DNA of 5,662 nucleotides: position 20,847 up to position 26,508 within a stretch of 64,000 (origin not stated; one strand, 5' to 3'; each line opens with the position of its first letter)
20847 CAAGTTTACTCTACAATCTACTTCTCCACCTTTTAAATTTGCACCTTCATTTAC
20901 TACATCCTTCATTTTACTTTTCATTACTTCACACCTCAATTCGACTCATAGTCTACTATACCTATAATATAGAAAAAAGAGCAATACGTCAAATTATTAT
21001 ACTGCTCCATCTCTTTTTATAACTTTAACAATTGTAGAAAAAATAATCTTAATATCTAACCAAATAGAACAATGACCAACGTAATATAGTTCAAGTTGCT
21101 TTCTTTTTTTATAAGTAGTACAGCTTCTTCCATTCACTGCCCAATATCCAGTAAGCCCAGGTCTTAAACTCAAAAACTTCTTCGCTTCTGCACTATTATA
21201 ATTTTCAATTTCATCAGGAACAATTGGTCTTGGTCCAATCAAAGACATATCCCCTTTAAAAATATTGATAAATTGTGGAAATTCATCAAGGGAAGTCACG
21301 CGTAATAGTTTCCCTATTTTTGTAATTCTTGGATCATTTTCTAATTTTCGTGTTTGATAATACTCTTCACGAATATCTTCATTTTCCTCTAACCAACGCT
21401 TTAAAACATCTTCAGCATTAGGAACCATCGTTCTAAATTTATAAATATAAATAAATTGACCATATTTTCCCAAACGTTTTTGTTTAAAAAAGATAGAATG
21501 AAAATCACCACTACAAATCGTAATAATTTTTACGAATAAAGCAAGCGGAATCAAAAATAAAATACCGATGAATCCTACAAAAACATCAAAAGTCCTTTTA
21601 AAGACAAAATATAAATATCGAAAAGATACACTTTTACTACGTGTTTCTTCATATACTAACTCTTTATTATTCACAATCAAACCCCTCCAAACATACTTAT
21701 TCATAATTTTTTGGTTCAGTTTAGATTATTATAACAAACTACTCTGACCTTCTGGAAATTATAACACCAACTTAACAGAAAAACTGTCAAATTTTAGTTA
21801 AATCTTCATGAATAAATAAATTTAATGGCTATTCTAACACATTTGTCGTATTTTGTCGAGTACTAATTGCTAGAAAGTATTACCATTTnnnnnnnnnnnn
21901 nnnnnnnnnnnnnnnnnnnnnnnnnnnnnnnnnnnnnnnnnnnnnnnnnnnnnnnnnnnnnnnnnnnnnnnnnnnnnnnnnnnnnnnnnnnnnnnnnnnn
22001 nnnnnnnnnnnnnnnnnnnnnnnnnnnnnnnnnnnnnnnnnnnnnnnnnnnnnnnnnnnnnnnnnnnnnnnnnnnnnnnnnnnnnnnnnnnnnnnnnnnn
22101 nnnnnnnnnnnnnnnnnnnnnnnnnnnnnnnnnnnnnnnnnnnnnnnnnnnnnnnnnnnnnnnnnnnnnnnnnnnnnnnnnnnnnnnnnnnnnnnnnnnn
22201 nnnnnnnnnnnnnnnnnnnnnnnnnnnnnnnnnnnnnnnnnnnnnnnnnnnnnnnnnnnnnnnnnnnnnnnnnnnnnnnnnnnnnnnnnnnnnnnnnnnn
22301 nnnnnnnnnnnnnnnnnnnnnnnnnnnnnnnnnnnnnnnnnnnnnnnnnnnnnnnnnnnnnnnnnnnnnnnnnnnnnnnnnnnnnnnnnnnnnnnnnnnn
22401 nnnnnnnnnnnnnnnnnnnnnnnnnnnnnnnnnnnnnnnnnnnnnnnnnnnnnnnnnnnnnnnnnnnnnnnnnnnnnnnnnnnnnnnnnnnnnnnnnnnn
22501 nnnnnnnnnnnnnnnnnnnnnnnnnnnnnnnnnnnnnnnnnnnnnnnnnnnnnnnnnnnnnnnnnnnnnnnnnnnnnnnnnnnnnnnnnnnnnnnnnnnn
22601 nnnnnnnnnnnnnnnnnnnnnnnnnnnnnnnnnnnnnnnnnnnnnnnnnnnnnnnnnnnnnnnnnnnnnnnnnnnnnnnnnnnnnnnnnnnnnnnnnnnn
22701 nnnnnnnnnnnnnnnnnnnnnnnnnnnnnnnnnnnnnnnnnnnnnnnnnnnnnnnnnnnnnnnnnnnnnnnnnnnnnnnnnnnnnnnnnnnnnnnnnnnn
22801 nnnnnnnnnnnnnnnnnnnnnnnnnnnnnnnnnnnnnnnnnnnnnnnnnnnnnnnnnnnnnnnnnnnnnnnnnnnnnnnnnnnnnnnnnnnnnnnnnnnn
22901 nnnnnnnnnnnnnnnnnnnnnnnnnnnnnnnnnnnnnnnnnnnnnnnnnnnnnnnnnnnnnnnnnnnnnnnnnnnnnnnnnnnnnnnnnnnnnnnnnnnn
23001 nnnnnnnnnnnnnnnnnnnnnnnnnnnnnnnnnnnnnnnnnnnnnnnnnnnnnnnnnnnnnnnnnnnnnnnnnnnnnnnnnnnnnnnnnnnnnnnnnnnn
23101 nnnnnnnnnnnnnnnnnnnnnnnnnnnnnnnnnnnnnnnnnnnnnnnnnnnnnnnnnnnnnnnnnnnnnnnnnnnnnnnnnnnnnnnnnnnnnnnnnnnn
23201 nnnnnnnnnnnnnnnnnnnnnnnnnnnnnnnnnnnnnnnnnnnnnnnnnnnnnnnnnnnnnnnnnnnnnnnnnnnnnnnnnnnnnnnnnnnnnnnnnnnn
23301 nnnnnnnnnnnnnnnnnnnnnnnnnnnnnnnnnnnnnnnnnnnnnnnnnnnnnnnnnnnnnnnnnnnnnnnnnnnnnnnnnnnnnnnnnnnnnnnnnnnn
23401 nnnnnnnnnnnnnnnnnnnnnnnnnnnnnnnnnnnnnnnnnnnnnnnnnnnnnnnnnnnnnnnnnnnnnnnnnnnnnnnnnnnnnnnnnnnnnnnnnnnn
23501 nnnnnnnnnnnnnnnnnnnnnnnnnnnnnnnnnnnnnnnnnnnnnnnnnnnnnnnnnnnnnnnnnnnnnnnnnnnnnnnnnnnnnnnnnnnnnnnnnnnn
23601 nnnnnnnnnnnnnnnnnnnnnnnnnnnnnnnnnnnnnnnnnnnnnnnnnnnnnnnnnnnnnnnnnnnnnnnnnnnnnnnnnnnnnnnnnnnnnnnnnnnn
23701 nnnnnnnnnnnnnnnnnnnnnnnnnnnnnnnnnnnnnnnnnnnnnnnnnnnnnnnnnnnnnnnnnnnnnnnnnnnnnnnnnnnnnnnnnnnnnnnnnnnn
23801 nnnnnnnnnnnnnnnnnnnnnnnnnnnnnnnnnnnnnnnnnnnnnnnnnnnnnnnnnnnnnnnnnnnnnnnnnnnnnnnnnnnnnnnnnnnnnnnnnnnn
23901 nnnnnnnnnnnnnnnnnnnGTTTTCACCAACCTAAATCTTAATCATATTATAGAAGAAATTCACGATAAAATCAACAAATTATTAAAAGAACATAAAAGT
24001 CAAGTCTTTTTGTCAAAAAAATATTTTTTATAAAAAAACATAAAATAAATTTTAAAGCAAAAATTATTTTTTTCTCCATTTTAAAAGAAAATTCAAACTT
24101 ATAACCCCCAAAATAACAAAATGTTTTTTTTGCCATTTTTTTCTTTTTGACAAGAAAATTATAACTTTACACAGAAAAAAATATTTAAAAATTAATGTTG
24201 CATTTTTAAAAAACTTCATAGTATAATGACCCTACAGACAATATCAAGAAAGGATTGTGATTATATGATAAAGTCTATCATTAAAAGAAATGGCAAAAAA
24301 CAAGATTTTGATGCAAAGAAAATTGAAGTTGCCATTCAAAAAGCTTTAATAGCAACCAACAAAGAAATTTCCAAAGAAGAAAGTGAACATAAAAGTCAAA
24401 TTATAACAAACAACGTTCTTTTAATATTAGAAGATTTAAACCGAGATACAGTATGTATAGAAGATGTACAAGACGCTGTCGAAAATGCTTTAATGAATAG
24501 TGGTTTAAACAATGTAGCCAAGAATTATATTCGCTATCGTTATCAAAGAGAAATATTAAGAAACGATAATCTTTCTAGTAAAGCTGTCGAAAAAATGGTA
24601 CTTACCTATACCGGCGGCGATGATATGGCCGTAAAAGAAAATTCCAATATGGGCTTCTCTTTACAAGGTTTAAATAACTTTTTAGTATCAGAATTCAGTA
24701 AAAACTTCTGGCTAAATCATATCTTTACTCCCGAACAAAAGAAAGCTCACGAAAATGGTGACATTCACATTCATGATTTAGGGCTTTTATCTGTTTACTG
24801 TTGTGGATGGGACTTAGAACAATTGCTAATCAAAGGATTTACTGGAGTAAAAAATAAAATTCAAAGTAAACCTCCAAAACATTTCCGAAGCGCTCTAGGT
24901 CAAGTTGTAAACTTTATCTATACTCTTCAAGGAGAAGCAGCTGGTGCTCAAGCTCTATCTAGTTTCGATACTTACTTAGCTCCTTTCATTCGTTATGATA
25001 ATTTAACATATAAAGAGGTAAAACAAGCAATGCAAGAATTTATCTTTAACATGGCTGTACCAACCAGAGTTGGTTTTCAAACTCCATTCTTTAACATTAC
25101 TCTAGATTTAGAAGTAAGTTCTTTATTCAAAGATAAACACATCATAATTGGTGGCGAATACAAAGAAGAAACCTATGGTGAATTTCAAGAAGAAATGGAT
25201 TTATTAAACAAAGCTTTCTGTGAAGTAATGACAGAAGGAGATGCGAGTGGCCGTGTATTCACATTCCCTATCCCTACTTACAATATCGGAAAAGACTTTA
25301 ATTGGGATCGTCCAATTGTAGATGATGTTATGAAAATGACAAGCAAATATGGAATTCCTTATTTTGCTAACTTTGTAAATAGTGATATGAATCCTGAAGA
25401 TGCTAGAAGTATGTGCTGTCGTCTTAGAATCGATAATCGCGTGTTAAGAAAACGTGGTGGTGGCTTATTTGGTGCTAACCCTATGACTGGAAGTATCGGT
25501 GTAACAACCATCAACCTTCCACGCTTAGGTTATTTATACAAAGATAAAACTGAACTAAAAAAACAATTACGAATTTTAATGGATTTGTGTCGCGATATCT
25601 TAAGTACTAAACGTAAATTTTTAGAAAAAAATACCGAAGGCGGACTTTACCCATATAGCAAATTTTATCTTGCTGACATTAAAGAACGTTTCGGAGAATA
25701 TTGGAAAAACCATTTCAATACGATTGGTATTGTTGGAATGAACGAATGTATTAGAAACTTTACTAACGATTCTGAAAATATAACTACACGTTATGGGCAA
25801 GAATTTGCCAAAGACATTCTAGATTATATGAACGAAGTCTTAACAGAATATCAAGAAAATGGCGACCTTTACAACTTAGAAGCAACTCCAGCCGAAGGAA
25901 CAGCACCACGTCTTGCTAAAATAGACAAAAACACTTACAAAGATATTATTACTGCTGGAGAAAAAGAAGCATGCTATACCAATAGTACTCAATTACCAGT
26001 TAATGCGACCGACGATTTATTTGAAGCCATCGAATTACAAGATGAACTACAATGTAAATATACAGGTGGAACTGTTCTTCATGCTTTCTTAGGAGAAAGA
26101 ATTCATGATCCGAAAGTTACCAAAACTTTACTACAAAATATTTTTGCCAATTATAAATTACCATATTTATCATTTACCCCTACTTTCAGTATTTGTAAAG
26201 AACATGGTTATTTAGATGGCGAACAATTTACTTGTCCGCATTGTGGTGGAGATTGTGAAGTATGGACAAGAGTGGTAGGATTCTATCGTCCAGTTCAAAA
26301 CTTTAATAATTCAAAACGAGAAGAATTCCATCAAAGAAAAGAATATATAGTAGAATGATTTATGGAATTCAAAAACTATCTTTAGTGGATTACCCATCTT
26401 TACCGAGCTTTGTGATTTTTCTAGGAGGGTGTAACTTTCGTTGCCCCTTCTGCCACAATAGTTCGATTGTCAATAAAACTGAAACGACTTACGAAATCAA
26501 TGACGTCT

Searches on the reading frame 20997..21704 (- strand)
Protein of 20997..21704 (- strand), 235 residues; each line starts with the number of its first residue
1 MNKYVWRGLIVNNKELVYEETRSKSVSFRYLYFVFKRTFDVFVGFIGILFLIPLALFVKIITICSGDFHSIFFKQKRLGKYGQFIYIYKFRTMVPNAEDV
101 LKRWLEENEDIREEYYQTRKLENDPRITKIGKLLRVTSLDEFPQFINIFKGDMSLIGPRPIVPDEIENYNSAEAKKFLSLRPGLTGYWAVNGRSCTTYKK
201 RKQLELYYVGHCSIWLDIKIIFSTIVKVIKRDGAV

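Call 7: search_protein_families(library=pfam, proteins=[window:20997-21704:-], max_evalue=0.001)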
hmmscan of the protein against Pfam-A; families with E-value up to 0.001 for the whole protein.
window:20997-21704:- (235 aa): 1 family
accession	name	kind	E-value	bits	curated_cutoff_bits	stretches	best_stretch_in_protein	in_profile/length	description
PF02397.22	Bac_transf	-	3.5e-59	199.8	27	1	36-230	1-179/179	Bacterial sugar transferase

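Call 38: search_protein_families(library=ncbifam, proteins=[window:20997-21704:-], max_evalue=0.00001)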
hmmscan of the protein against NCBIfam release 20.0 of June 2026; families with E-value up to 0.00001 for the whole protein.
window:20997-21704:- (235 aa): 10 families
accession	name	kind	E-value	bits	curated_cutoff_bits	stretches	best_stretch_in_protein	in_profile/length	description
TIGR03022.1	WbaP_sugtrans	subfamily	1.4e-74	252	403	1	34-234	257-455/456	undecaprenyl-phosphate galactose phosphotransferase WbaP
TIGR03025.1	EPS_sugtrans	subfamily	3.6e-70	237.4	295.55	1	27-234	249-444/445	exopolysaccharide biosynthesis polyprenyl glycosylphosphotransferase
NF052601.1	undeca_RfbP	equivalog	7.2e-64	215.4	330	1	29-229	38-236/244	undecaprenyl-phosphate galactose phosphotransferase family protein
TIGR03023.1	WcaJ_sugtrans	equivalog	2.7e-55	188.5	410.75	1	32-234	259-452/453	undecaprenyl-phosphate glucose phosphotransferase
NF011751.0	PRK15204.1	equivalog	1.4e-50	172.3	907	1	34-234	278-475/476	undecaprenyl-phosphate galactose phosphotransferase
NF041877.1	EPS_EpsZ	equivalog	1.1e-48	166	800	1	27-234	257-458/459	exopolysaccharide biosynthesis polyisoprenyl-phosphate hexose-1-phosphate transferase EpsZ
TIGR03013.1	EpsB_2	subfamily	1.3e-36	126.6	393.35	1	31-232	250-440/443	TIGR03013 family XrtA/PEP-CTERM system glycosyltransferase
NF007518.0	PRK10124.1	equivalog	3.3e-34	118.4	684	1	33-228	271-457/464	undecaprenyl-phosphate glucose phosphotransferase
NF050817.1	PolSacchBiosHfsE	equivalog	2.6e-27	95.7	750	1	34-227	270-458/467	polysaccharide biosynthesis protein HfsE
NF045514.1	glycotran_HepC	equivalog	8.1e-19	67.8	140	1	31-161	112-212/220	heterocyst development glycosyltransferase HepC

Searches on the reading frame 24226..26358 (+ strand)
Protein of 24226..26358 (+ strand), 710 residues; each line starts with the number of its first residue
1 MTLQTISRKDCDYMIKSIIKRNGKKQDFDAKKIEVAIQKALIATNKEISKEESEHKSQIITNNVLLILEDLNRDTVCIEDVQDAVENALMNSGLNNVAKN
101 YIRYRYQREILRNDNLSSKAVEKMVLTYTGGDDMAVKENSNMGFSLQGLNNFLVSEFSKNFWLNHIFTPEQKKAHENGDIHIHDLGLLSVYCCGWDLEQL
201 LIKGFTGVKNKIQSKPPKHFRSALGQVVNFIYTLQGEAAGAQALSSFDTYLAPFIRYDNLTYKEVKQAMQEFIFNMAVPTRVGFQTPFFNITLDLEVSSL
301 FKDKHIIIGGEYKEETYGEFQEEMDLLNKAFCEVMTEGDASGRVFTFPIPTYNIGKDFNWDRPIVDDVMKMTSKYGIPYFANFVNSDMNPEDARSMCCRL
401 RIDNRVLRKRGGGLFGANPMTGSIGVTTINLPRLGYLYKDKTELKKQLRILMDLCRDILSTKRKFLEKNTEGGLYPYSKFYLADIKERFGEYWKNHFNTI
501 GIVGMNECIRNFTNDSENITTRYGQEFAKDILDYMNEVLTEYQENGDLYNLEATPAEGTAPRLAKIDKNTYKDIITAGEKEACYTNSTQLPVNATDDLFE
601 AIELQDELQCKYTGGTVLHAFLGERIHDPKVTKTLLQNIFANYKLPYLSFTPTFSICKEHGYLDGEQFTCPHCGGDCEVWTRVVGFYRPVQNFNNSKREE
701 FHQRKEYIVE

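Call 7: search_protein_families(library=pfam, proteins=[window:24226-26358:+], max_evalue=0.001)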
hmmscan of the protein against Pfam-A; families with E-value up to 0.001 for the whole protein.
window:24226-26358:+ (710 aa): 2 families
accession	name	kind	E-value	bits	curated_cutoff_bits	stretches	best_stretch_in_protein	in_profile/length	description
PF13597.11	NRDD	-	8.7e-195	649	26.2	1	138-707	1-562/562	Anaerobic ribonucleoside-triphosphate reductase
PF03477.21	ATP-cone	-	3.2e-18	66.5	25.8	1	17-109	2-87/88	ATP cone domain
